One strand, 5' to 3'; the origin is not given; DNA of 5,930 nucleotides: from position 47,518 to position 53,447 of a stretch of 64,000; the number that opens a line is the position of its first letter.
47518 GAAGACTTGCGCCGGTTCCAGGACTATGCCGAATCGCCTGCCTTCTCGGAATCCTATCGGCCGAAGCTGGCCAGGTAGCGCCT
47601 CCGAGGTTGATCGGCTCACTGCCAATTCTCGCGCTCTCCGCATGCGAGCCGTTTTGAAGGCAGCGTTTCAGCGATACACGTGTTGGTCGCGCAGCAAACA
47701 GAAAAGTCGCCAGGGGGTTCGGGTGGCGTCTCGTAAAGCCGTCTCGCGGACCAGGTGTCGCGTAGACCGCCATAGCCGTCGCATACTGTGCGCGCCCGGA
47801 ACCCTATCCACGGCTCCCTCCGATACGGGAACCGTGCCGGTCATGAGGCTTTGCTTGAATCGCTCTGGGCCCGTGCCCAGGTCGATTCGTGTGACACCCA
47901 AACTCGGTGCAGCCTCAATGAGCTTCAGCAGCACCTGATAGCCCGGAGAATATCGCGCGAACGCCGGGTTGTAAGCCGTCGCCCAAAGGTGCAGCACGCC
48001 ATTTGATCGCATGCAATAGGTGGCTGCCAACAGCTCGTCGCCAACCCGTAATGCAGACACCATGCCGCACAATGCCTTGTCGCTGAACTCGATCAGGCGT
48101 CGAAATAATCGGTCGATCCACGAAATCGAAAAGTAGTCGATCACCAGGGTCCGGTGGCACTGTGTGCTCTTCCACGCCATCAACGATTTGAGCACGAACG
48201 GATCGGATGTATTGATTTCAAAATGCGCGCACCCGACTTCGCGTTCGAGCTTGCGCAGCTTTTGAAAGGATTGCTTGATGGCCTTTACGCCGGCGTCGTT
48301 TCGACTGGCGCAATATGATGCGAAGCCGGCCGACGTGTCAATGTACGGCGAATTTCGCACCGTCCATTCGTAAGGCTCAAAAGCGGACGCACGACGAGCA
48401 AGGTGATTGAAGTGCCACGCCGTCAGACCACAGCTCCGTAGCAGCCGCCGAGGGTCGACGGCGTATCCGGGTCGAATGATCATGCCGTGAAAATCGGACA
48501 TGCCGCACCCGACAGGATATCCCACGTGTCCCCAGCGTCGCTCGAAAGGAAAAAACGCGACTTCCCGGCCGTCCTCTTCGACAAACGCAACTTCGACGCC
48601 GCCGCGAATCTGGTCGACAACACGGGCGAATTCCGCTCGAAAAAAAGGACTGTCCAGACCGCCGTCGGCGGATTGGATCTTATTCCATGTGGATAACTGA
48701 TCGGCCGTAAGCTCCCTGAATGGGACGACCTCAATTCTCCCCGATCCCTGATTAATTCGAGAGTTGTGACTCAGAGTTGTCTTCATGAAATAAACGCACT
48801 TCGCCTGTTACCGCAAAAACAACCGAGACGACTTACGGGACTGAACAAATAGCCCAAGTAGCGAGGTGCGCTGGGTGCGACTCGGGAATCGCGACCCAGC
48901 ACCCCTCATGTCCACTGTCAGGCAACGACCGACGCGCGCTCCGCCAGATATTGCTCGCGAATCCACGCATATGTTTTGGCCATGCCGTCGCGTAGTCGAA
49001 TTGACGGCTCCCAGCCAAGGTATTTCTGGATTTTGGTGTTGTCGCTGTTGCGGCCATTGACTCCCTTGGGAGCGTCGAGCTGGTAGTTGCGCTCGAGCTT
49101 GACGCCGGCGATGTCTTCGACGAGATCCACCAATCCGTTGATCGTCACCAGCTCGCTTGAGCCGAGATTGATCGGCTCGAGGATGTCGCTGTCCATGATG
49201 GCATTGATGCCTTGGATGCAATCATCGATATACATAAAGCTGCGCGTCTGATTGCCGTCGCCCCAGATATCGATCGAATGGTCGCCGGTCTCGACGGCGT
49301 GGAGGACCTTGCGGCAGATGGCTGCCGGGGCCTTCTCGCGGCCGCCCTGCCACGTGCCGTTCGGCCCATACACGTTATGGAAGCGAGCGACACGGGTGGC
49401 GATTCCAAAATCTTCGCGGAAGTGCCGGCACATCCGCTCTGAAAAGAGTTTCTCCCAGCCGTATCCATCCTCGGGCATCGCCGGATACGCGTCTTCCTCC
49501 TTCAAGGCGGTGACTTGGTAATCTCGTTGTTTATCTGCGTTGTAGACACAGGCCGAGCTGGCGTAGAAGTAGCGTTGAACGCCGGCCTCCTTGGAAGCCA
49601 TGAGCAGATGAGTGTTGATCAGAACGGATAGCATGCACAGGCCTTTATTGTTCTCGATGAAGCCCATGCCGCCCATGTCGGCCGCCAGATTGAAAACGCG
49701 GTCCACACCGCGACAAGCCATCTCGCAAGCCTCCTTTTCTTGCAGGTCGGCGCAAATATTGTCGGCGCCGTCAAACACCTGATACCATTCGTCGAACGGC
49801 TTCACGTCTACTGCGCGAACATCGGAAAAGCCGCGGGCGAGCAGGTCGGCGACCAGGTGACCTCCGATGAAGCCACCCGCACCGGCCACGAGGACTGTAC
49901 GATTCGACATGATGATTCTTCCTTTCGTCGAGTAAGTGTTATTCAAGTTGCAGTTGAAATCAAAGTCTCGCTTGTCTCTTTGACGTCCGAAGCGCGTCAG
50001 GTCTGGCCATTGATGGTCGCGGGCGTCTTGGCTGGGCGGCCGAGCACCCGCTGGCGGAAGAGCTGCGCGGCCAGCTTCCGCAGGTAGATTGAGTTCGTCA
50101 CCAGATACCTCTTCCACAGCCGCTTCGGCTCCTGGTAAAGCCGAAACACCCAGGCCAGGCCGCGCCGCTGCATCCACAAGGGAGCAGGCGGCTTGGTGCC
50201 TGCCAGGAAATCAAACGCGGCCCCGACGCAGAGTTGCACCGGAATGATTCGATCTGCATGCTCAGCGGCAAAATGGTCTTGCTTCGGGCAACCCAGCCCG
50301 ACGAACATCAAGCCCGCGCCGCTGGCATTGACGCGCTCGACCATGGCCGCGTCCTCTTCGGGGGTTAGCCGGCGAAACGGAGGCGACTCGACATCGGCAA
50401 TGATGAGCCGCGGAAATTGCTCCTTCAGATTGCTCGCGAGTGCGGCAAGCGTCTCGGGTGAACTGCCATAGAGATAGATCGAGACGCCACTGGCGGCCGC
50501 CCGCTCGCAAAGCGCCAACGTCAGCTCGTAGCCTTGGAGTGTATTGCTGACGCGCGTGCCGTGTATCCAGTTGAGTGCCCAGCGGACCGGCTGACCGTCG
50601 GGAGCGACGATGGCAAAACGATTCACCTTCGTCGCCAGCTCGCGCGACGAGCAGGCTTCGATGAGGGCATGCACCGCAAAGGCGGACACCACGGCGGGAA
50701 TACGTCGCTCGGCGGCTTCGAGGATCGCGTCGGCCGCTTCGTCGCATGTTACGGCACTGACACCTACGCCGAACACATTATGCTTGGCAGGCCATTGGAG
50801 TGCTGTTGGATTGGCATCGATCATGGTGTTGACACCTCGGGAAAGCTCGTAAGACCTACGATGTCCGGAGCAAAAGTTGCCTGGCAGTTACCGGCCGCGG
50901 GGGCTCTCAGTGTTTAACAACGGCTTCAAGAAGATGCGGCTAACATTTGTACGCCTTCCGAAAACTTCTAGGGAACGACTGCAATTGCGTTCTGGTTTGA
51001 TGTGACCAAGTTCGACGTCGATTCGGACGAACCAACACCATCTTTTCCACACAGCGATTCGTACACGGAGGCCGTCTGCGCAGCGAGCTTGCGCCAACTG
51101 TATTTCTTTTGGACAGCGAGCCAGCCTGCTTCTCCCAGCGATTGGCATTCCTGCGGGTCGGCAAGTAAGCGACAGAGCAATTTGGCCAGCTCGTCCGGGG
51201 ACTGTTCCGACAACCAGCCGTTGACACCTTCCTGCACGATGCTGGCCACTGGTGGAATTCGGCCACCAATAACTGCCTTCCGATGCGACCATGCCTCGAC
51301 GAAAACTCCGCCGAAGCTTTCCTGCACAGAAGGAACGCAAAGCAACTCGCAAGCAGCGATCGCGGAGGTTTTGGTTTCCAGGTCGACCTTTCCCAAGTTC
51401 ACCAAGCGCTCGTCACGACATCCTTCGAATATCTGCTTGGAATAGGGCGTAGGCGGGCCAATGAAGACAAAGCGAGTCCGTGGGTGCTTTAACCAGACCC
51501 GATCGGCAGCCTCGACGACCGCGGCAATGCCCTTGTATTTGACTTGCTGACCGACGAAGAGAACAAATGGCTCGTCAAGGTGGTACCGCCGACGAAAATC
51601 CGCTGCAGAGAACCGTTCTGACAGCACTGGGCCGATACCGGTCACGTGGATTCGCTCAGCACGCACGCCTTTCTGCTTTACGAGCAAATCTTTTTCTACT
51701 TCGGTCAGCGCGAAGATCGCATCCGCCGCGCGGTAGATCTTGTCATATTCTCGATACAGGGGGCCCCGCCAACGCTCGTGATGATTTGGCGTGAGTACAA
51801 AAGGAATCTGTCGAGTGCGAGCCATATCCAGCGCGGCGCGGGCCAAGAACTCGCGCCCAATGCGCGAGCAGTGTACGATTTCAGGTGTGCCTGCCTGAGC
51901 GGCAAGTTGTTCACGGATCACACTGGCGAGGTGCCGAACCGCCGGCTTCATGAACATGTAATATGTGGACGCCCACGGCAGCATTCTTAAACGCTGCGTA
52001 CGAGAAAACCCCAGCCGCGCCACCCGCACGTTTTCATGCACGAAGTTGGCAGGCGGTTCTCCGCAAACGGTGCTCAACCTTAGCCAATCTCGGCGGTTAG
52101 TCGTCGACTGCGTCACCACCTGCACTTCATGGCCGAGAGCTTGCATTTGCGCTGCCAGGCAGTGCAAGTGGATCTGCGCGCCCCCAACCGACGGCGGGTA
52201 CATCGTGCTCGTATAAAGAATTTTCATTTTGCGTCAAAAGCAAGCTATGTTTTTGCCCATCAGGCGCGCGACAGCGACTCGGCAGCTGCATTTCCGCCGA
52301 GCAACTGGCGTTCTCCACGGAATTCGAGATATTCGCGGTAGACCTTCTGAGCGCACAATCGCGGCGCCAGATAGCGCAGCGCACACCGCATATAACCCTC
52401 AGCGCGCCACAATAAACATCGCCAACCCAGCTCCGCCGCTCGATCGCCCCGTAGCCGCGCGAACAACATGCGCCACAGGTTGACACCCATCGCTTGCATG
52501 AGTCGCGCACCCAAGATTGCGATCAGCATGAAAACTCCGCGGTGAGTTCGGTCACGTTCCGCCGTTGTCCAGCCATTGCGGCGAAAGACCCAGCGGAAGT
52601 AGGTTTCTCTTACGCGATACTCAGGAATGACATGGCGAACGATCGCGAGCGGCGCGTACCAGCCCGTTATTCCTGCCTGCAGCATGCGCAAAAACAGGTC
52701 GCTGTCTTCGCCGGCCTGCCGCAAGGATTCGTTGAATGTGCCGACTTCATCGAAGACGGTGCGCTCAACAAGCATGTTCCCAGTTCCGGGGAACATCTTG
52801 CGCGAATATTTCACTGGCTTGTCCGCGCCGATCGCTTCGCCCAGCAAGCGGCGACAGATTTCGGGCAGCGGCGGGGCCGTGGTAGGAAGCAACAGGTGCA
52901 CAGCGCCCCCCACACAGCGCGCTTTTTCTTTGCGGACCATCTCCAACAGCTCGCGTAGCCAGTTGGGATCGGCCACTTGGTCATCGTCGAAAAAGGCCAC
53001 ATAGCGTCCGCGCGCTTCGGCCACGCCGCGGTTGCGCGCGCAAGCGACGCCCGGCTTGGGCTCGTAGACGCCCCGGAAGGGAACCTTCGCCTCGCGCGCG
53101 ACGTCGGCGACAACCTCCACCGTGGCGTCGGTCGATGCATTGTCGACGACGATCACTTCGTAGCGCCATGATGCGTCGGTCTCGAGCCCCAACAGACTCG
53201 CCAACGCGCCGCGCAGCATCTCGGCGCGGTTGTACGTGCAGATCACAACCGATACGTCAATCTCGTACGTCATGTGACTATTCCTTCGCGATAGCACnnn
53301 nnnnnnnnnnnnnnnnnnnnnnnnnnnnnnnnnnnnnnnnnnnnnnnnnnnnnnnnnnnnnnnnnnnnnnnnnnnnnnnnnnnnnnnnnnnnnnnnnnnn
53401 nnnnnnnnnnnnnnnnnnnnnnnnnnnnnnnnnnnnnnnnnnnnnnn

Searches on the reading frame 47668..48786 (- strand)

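Call 22: search_protein_families(library=pfam, proteins=[window:47668-48786:-], max_evalue=0.001)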
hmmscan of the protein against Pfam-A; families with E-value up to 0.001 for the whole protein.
window:47668-48786:- (372 aa): 1 family
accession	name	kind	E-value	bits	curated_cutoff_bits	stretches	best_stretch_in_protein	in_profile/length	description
PF13480.13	Acetyltransf_6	-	2e-30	106.3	22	1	175-312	9-143/143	Acetyltransferase (GNAT) domain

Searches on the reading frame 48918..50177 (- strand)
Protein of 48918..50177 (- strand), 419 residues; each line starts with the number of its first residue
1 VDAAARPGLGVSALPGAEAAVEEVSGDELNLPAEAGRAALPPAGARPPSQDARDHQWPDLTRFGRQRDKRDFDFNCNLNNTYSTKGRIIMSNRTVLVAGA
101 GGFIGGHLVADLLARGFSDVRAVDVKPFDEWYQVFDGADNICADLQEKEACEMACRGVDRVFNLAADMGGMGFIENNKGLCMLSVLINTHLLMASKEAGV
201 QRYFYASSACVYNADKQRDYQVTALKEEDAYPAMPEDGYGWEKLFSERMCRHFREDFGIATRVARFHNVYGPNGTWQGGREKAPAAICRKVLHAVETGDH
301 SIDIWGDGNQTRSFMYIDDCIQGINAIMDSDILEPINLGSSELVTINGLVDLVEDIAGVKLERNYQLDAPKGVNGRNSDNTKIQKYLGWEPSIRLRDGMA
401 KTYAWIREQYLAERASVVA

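Call 22: search_protein_families(library=pfam, proteins=[window:48918-50177:-], max_evalue=0.001)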
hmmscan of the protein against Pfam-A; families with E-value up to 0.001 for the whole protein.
window:48918-50177:- (419 aa): 6 families
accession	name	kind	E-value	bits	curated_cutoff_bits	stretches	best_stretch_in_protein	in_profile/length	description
PF01370.27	Epimerase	-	7.4e-39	134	20.9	1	95-338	1-239/240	NAD dependent epimerase/dehydratase family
PF16363.11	GDP_Man_Dehyd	-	7.2e-25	88.6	27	1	96-401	1-331/332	GDP-mannose 4,6 dehydratase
PF01073.25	3Beta_HSD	-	8.5e-15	55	22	1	96-272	1-184/280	3-beta hydroxysteroid dehydrogenase/isomerase family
PF13460.12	NAD_binding_10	-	3.8e-09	37.1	27.2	1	99-217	1-107/184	NAD(P)H-binding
PF05368.20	NmrA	-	1.4e-08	35.2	27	1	92-210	2-109/298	NmrA-like family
PF07993.18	NAD_binding_4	-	1.9e-07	30.9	20.1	1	148-271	79-209/258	Male sterility protein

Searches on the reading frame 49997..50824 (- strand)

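Call 22: search_protein_families(library=pfam, proteins=[window:49997-50824:-], max_evalue=0.001)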
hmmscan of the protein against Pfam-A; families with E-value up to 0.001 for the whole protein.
window:49997-50824:- (275 aa): 1 family
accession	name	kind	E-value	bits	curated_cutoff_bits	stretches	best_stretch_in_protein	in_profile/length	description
PF03808.19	Glyco_tran_WecG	-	5.3e-57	192.7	27.4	1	72-240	3-168/168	Glycosyl transferase WecG/TagA/CpsF family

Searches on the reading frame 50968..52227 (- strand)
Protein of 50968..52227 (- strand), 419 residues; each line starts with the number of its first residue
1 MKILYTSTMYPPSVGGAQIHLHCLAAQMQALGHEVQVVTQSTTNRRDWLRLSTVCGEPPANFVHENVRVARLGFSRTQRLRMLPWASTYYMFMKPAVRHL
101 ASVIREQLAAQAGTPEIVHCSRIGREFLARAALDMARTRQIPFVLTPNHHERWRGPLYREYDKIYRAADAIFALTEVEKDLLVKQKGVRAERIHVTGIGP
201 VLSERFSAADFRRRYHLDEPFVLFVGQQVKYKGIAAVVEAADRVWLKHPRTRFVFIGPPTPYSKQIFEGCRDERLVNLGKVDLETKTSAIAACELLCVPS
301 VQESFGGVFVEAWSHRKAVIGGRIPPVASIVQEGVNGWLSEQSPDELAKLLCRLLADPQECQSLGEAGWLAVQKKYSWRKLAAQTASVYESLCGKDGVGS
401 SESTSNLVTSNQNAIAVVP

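Call 22: search_protein_families(library=pfam, proteins=[window:50968-52227:-], max_evalue=0.001)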
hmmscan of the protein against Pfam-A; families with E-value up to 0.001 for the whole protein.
window:50968-52227:- (419 aa): 5 families
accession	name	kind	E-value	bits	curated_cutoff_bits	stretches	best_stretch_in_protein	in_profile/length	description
PF00534.26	Glycos_transf_1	-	6.4e-22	78.3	26.4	1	217-368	13-169/172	Glycosyl transferases group 1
PF13692.12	Glyco_trans_1_4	-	5e-20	72.6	27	1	220-357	2-142/142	Glycosyl transferases group 1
PF13579.12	Glyco_trans_4_4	-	2.6e-18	67.3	29.7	1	15-197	1-156/158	Glycosyl transferase 4-like domain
PF13439.12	Glyco_transf_4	-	7.5e-15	55.8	28.5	1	14-195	1-161/170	Glycosyltransferase Family 4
PF13524.12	Glyco_trans_1_2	-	0.00044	20.6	25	0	341-384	98-141/144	Glycosyl transferase-like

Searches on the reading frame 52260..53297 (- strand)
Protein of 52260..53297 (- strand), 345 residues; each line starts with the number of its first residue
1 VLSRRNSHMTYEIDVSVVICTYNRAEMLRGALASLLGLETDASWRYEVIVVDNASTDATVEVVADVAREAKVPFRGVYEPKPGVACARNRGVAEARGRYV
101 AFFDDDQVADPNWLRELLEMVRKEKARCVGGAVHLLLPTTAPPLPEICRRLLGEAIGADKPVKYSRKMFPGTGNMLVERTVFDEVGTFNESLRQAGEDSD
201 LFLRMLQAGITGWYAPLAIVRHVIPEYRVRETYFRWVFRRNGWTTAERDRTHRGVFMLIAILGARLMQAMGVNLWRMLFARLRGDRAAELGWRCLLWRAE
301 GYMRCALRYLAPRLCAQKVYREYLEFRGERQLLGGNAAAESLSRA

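Call 22: search_protein_families(library=pfam, proteins=[window:52260-53297:-], max_evalue=0.001)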
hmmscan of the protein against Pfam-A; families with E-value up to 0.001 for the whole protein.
window:52260-53297:- (345 aa): 4 families
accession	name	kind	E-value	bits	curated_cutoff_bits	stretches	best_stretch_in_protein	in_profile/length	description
PF00535.33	Glycos_transf_2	-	4.1e-28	98.9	23.3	1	16-133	1-115/168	Glycosyl transferase family 2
PF13641.12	Glyco_tranf_2_3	-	2.8e-21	77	27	1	15-227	3-216/230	Glycosyltransferase like family 2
PF10111.15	Glyco_tranf_2_2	-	7.2e-13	49.1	27.3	1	16-125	1-110/276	Glycosyltransferase like family 2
PF13632.12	Glyco_trans_2_3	-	5.3e-07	30.1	27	1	99-249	1-147/198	Glycosyl transferase family group 2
